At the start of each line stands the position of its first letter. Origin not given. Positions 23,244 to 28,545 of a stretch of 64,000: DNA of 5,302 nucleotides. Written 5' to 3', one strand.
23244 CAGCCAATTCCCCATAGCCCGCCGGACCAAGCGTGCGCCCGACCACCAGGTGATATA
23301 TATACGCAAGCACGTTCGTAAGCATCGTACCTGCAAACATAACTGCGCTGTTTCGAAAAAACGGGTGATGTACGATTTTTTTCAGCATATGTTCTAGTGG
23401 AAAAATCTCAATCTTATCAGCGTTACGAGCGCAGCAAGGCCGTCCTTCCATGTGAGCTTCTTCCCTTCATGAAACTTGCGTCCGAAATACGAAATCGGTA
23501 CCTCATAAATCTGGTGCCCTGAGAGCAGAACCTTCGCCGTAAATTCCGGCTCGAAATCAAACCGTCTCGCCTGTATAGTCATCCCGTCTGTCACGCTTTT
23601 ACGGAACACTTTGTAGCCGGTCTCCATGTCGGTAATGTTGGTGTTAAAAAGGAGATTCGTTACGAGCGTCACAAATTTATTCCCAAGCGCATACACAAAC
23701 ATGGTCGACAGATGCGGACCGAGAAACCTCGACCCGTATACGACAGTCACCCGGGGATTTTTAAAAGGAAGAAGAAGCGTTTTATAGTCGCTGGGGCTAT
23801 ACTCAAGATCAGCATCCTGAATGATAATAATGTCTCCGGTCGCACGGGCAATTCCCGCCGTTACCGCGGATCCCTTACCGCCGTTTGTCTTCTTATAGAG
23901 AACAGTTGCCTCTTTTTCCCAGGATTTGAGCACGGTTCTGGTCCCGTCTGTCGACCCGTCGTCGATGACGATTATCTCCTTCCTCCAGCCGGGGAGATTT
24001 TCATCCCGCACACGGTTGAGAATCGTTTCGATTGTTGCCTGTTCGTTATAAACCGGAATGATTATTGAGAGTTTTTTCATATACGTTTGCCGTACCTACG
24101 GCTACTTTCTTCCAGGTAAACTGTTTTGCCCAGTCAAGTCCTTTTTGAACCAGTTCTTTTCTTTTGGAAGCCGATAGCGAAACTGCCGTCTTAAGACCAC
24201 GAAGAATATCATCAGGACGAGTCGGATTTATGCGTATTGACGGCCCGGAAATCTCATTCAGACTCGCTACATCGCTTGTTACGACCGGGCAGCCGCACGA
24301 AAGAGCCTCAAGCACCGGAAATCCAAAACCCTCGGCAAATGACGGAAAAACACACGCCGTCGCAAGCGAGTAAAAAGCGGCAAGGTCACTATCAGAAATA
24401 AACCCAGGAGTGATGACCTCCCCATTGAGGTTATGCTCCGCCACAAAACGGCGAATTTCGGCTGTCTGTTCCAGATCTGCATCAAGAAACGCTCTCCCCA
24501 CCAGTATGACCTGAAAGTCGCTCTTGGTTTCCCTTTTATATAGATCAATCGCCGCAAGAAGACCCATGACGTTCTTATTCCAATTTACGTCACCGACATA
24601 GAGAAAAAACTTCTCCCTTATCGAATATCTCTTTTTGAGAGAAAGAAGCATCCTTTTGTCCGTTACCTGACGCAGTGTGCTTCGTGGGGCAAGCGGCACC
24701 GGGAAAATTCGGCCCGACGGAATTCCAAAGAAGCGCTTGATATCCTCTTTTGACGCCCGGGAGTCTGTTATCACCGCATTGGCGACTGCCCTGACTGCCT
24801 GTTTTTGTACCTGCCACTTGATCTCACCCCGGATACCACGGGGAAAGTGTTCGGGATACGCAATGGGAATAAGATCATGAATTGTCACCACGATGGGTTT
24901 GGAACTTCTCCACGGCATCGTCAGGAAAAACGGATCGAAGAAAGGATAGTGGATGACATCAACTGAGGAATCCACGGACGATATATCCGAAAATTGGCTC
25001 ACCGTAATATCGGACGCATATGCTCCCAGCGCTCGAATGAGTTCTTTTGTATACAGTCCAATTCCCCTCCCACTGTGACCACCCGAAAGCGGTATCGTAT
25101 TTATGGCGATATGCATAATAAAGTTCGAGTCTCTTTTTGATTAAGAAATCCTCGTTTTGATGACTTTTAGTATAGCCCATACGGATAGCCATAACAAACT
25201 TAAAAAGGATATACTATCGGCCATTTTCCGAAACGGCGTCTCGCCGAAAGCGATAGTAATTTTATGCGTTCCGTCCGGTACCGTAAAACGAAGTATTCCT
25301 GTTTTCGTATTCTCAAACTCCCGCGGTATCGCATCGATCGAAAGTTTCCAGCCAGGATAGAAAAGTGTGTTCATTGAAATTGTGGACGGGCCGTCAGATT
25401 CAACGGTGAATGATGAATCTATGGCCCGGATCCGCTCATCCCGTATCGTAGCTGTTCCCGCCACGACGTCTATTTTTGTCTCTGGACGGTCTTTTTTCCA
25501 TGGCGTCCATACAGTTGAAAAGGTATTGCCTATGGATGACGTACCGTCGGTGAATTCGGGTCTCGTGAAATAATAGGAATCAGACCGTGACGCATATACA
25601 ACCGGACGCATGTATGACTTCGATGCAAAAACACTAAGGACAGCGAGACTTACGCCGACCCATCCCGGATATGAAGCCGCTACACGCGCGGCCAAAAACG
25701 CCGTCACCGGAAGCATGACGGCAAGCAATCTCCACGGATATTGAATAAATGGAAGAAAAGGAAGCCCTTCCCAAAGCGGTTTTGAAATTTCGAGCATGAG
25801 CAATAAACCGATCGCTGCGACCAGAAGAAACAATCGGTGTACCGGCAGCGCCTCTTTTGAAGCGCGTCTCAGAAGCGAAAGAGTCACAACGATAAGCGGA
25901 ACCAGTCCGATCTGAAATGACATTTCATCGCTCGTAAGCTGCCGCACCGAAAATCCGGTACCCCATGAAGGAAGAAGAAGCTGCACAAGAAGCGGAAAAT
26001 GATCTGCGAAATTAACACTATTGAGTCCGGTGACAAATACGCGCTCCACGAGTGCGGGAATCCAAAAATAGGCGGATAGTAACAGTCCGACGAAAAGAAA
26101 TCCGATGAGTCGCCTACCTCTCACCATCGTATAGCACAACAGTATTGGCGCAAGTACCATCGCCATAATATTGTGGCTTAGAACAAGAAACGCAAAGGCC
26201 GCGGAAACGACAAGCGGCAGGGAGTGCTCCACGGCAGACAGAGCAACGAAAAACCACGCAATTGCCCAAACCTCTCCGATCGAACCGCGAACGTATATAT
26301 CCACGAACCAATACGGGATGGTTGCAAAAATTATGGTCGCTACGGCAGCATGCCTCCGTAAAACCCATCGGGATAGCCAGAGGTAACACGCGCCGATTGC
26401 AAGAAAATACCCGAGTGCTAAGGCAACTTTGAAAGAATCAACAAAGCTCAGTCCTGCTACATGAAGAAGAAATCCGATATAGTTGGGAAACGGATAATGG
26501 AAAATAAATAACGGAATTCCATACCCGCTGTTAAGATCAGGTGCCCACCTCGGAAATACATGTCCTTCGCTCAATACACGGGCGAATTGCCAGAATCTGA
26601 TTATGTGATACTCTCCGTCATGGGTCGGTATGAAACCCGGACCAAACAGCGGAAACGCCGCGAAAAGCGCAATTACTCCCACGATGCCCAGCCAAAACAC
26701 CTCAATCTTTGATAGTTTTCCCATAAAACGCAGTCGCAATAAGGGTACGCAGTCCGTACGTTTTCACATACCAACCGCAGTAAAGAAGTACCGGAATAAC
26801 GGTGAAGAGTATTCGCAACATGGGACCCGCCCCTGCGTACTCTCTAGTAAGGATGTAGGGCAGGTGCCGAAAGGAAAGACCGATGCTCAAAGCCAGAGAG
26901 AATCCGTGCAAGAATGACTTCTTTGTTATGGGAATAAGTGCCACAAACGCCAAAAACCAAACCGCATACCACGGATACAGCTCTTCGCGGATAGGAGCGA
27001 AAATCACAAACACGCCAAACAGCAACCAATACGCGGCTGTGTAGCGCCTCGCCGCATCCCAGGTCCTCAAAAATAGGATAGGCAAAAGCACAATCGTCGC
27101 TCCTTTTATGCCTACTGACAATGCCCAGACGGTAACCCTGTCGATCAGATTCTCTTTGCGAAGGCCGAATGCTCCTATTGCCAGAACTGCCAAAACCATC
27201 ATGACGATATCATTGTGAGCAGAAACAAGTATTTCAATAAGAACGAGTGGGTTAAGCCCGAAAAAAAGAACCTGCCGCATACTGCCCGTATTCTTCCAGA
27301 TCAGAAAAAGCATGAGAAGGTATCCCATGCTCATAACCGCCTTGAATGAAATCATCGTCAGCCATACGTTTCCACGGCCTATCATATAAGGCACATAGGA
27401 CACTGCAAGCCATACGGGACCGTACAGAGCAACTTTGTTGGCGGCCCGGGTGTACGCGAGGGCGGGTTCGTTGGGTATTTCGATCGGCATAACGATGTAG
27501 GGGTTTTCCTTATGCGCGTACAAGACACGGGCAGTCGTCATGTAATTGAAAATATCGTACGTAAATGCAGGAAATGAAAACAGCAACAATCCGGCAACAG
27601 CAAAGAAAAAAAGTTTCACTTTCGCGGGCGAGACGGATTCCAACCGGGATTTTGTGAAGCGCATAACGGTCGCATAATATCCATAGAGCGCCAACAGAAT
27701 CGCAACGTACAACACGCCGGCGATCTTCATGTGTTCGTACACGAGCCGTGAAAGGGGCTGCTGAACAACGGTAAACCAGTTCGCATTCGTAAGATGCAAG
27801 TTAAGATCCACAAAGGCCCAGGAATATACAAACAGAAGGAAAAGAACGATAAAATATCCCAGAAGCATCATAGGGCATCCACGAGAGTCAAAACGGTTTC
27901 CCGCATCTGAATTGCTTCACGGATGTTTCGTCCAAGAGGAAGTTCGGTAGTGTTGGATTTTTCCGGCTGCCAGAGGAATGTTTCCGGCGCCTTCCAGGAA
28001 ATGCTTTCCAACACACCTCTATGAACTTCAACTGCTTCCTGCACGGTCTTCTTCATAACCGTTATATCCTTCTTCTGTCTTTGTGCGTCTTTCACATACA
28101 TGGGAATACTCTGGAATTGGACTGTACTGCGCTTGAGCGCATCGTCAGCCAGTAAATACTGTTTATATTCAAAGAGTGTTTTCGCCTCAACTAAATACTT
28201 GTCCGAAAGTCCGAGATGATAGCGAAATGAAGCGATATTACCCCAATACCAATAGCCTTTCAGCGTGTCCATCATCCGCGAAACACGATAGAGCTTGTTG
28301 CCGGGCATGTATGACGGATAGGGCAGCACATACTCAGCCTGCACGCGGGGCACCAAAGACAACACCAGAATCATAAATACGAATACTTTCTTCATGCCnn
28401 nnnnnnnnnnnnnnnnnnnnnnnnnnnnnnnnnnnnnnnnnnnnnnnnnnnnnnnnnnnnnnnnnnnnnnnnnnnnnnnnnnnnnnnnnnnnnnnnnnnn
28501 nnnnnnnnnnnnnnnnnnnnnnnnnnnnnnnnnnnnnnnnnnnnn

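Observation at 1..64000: A hyper-expanded 'donor-flip-transfer' glycosylation super-cluster with about 24 GT-C paralogs in 64 kb.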

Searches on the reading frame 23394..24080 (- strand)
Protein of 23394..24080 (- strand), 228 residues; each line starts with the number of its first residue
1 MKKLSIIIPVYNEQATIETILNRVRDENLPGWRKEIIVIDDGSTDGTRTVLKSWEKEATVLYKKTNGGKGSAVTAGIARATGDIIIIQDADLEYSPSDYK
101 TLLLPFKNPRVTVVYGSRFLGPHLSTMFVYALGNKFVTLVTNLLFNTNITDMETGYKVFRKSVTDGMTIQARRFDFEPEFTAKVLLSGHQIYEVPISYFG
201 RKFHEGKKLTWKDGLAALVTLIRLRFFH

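Call 6: search_protein_families(library=pfam, proteins=[window:23394-24080:-], max_evalue=0.01)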
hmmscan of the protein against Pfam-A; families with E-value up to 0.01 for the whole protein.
window:23394-24080:- (228 aa): 4 families
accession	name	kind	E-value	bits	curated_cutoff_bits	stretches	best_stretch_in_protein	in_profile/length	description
PF00535.33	Glycos_transf_2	-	2.4e-33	115.9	23.3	1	5-164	1-164/168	Glycosyl transferase family 2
PF13641.12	Glyco_tranf_2_3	-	2e-06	28.4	27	1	4-142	3-137/230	Glycosyltransferase like family 2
PF10111.15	Glyco_tranf_2_2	-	2.2e-06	27.8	27.3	1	5-100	1-100/276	Glycosyltransferase like family 2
PF13704.12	Glyco_tranf_2_4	-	0.0017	19.2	27.5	1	33-91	19-81/98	Glycosyl transferase family 2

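Call 21: search_protein_families(library=ncbifam, proteins=[window:23394-24080:-], max_evalue=0.00001)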
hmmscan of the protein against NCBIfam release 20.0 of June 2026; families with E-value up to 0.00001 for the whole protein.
window:23394-24080:- (228 aa): 19 families
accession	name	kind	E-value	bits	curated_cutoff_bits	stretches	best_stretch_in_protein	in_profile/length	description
TIGR04182.1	glyco_TIGR04182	equivalog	2e-31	109.5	325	1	4-224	2-217/293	S-layer glycoprotein N-glycosyltransferase AglJ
NF007482.0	PRK10073.1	equivalog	5.6e-17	61.8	423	1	2-103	6-107/334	glycosyltransferase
TIGR04283.1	glyco_like_mftF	equivalog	2.1e-16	60.2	182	1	4-132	1-124/221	TIGR04283 family arsenosugar biosynthesis glycosyltransferase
TIGR03937.1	PgaC_IcaA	equivalog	2.8e-16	59.5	422.3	1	2-116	45-161/407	poly-beta-1,6-N-acetyl-D-glucosamine synthase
NF041391.1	DPhHxTase_Halo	equivalog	9.3e-16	57.5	375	1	10-202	3-187/213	dolichyl-phosphate hexose transferase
NF007986.1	PRK10714.1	equivalog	1.4e-15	57.1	529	1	1-207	5-209/316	undecaprenyl-phosphate 4-deoxy-4-formamido-L-arabinose transferase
NF047588.1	GlcsyltransPgfSStrep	equivalog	1.7e-15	57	500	1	3-165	2-165/308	glycosyltransferase PgfS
NF058614.1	PPMAGASynPpgS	equivalog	2e-15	56.9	370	1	6-204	4-202/226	polyprenyl-phospho-N-acetylgalactosaminyl synthase PpgS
NF041875.1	EPS_EpsD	equivalog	5.4e-15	55.6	370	1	4-97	1-95/325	exopolysaccharide biosynthesis glycosyltransferase EpsD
TIGR03965.1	mycofact_glyco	equivalog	1.7e-14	53.5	280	1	3-116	75-189/467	mycofactocin biosynthesis glycosyltransferase MftF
NF010496.0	PRK13915.1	equivalog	3.2e-14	52.7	262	1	2-114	31-151/307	glucosyl-3-phosphoglycerate synthase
NF047683.1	TeichurnBiosyTuaG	equivalog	2.6e-12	47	400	1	3-97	7-102/252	teichuronic acid biosynthesis protein TuaG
TIGR03111.1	glyc2_xrt_Gpos1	hypoth_equivalog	1.2e-10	40.8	363.95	1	3-116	50-167/439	TIGR03111 family XrtG-associated glycosyltransferase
NF038302.1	EPS_HpsE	equivalog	5.8e-08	32.1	300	1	3-91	2-96/307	hormogonium polysaccharide biosynthesis glycosyltransferase HpsE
TIGR04242.1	nodulat_NodC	equivalog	8.5e-07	28.3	550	1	4-116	50-166/395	chitooligosaccharide synthase NodC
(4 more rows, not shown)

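Call 74: search_solved_structures(query=window:23394-24080:-, max_evalue=0.00001)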
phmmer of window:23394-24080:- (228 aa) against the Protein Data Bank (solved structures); distinct sequences matched with E-value up to 0.00001: 23.
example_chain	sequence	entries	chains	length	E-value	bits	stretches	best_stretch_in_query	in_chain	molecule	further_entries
5mlz_A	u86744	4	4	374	6.3e-18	68.6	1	3-209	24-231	Dolichol monophosphate mannose synthase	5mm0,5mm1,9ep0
9hwj_A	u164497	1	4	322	1.2e-14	57.9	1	1-207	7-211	Undecaprenyl-phosphate 4-deoxy-4-formamido-L-arabinose transferase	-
9bhc_C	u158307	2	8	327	7.7e-14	55.3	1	1-207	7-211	Undecaprenyl-phosphate 4-deoxy-4-formamido-L-arabinose transferase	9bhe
8vxh_A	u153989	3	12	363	1e-13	54.8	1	1-207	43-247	Undecaprenyl-phosphate 4-deoxy-4-formamido-L-arabinose transferase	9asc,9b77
6p61_A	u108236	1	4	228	1.7e-12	50.8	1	4-107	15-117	Glycosyltransferase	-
6yv7_B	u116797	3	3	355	2.7e-12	50.2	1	3-98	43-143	Glycosyl transferase, family 2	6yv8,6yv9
6yv7_A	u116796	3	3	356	2.7e-12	50.2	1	3-98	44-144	Glycosyl transferase, family 2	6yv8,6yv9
5tze_C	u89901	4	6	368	2.2e-08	37.4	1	3-92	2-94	Glycosyl transferase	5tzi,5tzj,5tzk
4y6n_A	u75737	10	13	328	3.3e-08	36.8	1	3-93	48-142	Glucosyl-3-phosphoglycerate synthase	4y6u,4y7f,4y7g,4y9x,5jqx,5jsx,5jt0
3e25_A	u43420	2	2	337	3.5e-08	36.8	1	3-93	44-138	Putative uncharacterized protein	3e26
4ddz_A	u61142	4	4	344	3.6e-08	36.7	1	3-93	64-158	GLUCOSYL-3-PHOSPHOGLYCERATE SYNTHASE (GpgS) | Glucosyl-3-phosphoglycerate synthase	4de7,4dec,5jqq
5tz8_A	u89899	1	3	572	5.1e-08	36.2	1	3-92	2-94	Glycosyl transferase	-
5eke_A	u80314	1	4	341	7.4e-08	35.7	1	3-118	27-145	Uncharacterized glycosyltransferase sll0501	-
5ekp_C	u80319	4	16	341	7.4e-08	35.7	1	3-118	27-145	Uncharacterized glycosyltransferase sll0501 | Glycosyltransferase sll0501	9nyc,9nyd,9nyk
9nye_A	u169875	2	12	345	7.6e-08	35.7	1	3-118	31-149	Glycosyltransferase sll0501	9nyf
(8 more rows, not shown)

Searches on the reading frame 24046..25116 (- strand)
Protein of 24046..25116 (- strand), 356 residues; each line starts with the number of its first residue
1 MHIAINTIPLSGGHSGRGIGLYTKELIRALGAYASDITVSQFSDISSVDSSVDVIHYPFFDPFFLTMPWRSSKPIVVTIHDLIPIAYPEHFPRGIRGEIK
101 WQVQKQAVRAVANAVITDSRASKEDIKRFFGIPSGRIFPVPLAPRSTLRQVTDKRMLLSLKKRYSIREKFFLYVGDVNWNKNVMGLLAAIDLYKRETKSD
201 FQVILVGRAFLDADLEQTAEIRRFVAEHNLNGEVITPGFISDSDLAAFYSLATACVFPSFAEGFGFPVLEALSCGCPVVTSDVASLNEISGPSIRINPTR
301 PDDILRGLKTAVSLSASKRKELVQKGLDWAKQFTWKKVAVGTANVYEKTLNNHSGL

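Call 7: search_protein_families(library=pfam, proteins=[window:24046-25116:-], max_evalue=0.01)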
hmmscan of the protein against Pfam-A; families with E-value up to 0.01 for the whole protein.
window:24046-25116:- (356 aa): 6 families
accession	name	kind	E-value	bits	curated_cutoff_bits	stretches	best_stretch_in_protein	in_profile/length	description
PF00534.26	Glycos_transf_1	-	7.8e-26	91.1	26.4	1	167-326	14-169/172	Glycosyl transferases group 1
PF13692.12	Glyco_trans_1_4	-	1e-21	78.1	27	1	169-291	2-118/142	Glycosyl transferases group 1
PF13439.12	Glyco_transf_4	-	4.9e-10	40.1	28.5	1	52-141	73-163/170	Glycosyltransferase Family 4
PF20706.3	GT4-conflict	-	1.7e-07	31.1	26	1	169-282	198-312/385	Family 4 Glycosyltransferase in conflict systems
PF13579.12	Glyco_trans_4_4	-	2.1e-05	25.4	29.7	1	52-142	72-157/158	Glycosyl transferase 4-like domain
PF13524.12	Glyco_trans_1_2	-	0.0036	17.7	25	1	237-327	32-126/144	Glycosyl transferase-like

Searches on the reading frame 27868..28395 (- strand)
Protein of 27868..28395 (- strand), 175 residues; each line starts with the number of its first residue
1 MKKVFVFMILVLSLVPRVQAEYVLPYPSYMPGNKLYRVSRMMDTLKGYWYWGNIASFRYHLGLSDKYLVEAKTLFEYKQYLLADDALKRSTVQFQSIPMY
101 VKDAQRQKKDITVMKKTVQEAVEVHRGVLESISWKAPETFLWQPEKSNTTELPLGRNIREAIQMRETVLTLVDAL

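Call 7: search_protein_families(library=pfam, proteins=[window:27868-28395:-], max_evalue=0.01)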
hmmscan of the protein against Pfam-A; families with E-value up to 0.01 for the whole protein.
window:27868-28395:- (175 aa): 1 family
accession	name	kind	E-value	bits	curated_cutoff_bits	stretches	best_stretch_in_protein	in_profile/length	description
PF18915.5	DUF5667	-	3e-05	24.8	27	1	30-138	3-98/99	Domain of unknown function (DUF5667)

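Call 22: search_protein_families(library=ncbifam, proteins=[window:27868-28395:-], max_evalue=0.001)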
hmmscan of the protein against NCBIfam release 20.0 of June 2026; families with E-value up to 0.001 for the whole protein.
window:27868-28395:- (175 aa): 0 families
